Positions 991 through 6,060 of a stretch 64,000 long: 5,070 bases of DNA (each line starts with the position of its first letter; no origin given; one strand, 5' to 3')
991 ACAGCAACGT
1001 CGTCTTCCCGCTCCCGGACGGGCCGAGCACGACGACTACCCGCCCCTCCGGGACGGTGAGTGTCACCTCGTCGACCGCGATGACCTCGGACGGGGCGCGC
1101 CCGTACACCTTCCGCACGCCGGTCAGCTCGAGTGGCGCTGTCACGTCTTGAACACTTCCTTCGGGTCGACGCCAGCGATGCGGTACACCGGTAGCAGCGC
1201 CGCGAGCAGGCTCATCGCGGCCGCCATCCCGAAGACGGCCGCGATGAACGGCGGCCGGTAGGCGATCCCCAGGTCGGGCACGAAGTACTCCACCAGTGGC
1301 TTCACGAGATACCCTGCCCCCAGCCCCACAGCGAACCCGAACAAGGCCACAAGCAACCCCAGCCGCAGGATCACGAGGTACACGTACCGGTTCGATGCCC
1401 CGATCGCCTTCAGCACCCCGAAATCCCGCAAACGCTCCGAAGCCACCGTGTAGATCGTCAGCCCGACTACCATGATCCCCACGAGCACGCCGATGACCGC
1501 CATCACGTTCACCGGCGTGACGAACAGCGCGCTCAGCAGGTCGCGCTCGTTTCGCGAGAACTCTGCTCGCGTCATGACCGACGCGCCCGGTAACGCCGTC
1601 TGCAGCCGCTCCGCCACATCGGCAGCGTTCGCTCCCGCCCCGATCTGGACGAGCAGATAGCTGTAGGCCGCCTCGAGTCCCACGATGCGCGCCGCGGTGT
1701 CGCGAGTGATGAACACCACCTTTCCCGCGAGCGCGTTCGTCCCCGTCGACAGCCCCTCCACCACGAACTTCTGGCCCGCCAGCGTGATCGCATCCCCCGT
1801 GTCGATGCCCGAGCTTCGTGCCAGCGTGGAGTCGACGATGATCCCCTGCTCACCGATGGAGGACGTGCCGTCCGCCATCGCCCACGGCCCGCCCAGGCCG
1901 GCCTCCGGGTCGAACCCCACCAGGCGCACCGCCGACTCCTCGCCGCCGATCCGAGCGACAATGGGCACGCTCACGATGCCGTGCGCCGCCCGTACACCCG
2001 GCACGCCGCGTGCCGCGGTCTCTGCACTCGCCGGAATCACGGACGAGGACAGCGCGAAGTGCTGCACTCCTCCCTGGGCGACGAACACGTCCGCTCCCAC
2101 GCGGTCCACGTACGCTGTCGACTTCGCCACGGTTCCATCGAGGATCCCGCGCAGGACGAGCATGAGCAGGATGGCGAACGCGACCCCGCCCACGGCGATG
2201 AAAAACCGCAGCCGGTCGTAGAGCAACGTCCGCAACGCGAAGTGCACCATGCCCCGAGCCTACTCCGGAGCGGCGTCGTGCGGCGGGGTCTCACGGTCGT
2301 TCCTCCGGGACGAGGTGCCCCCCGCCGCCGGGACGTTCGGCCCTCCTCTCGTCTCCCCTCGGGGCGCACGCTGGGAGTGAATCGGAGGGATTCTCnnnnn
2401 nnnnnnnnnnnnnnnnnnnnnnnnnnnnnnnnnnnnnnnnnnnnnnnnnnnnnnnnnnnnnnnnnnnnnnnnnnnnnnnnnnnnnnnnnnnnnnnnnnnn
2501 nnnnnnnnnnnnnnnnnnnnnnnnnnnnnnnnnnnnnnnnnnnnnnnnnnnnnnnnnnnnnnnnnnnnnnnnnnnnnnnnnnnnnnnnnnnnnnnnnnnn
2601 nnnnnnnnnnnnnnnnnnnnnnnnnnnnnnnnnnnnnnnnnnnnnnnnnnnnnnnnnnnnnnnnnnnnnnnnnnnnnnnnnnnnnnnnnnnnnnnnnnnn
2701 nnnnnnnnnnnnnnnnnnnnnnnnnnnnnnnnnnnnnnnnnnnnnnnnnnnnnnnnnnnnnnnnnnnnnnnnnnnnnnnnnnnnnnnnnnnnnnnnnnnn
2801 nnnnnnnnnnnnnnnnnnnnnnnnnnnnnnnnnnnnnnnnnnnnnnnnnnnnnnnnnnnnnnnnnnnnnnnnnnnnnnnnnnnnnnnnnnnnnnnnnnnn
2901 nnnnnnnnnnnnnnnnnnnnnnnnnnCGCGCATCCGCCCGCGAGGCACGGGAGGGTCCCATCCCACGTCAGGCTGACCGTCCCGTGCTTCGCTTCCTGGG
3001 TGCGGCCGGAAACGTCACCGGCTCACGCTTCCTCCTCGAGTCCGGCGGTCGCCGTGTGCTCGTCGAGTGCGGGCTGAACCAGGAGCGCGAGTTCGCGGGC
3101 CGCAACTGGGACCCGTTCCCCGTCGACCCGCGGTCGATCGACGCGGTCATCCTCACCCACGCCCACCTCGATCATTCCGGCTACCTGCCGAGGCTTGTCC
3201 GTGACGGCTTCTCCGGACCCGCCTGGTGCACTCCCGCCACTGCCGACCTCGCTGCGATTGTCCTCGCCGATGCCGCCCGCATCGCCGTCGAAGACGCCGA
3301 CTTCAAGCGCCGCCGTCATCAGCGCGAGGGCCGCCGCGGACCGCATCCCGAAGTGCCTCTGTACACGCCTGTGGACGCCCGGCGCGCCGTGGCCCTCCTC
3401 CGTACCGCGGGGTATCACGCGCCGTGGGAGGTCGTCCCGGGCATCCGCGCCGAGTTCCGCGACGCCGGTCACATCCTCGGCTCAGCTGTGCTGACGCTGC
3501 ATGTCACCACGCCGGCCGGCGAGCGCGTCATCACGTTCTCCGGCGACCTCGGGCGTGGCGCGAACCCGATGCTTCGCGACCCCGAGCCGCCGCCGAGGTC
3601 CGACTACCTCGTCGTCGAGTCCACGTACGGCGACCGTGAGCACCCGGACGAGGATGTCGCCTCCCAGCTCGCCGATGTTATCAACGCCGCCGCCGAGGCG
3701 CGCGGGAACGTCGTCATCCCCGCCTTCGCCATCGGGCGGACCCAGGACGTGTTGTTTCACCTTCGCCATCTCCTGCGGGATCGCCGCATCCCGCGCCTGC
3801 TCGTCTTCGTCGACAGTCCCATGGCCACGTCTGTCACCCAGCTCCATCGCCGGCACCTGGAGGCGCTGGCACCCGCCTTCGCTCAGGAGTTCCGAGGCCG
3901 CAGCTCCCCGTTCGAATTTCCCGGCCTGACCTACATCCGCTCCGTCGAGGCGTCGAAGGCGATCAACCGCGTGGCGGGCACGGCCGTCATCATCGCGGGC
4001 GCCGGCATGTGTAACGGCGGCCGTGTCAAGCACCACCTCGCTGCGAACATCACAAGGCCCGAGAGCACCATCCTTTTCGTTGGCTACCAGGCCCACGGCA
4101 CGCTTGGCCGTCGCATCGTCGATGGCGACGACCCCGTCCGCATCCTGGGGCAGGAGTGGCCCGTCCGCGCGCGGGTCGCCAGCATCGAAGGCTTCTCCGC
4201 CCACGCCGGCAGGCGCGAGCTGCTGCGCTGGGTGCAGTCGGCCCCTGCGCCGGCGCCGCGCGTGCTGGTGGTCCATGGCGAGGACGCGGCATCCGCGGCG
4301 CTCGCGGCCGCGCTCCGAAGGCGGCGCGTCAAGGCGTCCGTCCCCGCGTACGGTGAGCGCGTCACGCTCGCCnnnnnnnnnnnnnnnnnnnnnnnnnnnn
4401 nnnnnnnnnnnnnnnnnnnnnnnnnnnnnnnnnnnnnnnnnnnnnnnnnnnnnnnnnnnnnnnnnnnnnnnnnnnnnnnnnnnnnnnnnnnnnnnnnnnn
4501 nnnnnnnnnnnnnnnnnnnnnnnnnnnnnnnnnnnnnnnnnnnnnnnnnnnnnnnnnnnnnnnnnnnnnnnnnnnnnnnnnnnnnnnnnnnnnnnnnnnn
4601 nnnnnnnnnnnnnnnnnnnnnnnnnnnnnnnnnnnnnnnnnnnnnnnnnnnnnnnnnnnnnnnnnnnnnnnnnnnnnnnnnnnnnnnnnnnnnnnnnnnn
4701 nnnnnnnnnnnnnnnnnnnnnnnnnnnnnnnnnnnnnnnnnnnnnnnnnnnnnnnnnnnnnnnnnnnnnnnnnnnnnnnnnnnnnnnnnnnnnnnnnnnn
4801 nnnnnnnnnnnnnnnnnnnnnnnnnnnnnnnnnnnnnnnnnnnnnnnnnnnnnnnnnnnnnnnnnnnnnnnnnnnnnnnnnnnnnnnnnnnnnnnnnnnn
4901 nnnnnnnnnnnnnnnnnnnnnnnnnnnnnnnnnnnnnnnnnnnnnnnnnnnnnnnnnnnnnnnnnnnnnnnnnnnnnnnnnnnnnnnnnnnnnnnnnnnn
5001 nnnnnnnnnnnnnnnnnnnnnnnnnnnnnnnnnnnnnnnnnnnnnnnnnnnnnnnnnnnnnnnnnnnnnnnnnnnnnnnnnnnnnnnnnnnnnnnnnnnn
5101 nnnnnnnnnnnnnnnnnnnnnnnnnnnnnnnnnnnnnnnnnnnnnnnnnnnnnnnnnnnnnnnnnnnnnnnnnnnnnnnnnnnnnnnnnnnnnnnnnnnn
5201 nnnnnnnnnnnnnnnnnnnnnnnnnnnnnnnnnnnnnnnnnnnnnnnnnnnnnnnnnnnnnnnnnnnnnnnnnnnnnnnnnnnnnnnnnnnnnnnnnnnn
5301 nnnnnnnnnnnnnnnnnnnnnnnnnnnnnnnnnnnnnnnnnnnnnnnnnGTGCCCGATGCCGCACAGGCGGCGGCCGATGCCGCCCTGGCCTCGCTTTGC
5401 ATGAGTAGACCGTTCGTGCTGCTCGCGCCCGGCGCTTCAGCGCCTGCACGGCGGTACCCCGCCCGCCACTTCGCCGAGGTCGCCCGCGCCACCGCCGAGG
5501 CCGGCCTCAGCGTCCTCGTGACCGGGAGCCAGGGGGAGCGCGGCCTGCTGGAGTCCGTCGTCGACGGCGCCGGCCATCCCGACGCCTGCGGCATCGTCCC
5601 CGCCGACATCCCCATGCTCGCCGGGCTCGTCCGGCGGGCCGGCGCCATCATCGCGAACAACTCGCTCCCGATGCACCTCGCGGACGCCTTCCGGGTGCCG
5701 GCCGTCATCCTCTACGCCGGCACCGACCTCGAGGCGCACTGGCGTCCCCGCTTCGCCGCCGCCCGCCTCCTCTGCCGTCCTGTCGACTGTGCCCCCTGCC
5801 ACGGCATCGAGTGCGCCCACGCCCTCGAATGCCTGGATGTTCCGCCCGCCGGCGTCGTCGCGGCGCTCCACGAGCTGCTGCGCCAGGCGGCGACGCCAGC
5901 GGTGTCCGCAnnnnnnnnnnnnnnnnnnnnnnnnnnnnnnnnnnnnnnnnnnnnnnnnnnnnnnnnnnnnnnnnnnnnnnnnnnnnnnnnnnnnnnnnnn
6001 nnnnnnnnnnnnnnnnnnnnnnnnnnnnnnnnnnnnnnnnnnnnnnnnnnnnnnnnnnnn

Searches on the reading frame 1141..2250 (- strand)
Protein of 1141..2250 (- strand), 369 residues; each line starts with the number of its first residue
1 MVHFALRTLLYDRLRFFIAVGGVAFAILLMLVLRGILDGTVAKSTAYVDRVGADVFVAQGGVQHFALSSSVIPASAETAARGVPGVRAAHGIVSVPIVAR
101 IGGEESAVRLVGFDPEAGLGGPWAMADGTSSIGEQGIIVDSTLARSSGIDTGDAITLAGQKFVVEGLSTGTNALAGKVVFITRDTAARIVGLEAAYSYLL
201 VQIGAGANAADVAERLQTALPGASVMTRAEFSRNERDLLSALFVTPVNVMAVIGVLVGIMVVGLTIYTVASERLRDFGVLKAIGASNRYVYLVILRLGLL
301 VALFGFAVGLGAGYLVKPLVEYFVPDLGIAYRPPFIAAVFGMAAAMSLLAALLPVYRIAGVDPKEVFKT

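Call 9: search_protein_families(library=pfam, proteins=[window:1141-2250:-], max_evalue=0.001)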
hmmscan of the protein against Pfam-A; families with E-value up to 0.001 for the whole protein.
window:1141-2250:- (369 aa): 2 families
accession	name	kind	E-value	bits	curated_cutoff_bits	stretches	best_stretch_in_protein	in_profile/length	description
PF02687.27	FtsX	-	2.9e-19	69.7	25.5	1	249-362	2-119/120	FtsX-like permease C-terminal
PF12704.14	MacB_PCD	-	8.6e-11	42.9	27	1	17-218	2-206/207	MacB-like periplasmic core domain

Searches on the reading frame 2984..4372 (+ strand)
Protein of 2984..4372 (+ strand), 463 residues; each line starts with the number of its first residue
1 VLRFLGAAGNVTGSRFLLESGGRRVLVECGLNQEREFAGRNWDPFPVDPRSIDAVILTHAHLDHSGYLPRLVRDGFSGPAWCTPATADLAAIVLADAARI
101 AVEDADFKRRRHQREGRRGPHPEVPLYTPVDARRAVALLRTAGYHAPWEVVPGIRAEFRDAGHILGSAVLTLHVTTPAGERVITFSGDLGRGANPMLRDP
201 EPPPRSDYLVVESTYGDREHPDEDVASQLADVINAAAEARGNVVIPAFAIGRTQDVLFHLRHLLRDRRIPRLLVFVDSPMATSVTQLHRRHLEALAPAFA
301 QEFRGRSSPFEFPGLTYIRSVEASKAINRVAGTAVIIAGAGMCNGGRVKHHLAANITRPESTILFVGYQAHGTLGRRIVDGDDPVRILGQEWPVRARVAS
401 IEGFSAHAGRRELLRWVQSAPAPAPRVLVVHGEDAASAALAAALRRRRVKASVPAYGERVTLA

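Call 9: search_protein_families(library=pfam, proteins=[window:2984-4372:+], max_evalue=0.001)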
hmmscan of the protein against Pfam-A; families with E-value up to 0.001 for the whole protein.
window:2984-4372:+ (463 aa): 4 families
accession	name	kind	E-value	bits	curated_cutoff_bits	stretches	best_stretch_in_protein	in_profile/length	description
PF10996.14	Beta-Casp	-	5.5e-36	124.2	27.7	1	253-378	1-120/120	Beta-Casp domain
PF07521.17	RMMBL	-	9.9e-17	61.1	21.6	1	393-454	3-63/63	Zn-dependent metallo-hydrolase RNA specificity domain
PF12706.13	Lactamase_B_2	-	8.8e-10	38.9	27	1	23-243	1-194/200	Beta-lactamase superfamily domain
PF00753.33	Lactamase_B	-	1e-09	39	22.7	1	16-136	9-97/196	Metallo-beta-lactamase superfamily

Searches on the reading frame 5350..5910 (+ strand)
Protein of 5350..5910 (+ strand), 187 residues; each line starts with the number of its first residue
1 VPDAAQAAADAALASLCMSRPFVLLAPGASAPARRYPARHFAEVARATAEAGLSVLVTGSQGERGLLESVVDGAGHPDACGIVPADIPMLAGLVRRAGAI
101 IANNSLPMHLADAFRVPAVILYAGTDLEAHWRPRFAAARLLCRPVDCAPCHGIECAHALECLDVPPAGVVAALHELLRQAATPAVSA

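Call 9: search_protein_families(library=pfam, proteins=[window:5350-5910:+], max_evalue=0.001)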
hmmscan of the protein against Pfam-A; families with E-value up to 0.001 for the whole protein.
window:5350-5910:+ (187 aa): 1 family
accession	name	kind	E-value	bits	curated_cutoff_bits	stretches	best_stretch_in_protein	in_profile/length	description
PF01075.23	Glyco_transf_9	-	1.6e-19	70.7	22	1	8-156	96-242/247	Glycosyltransferase family 9 (heptosyltransferase)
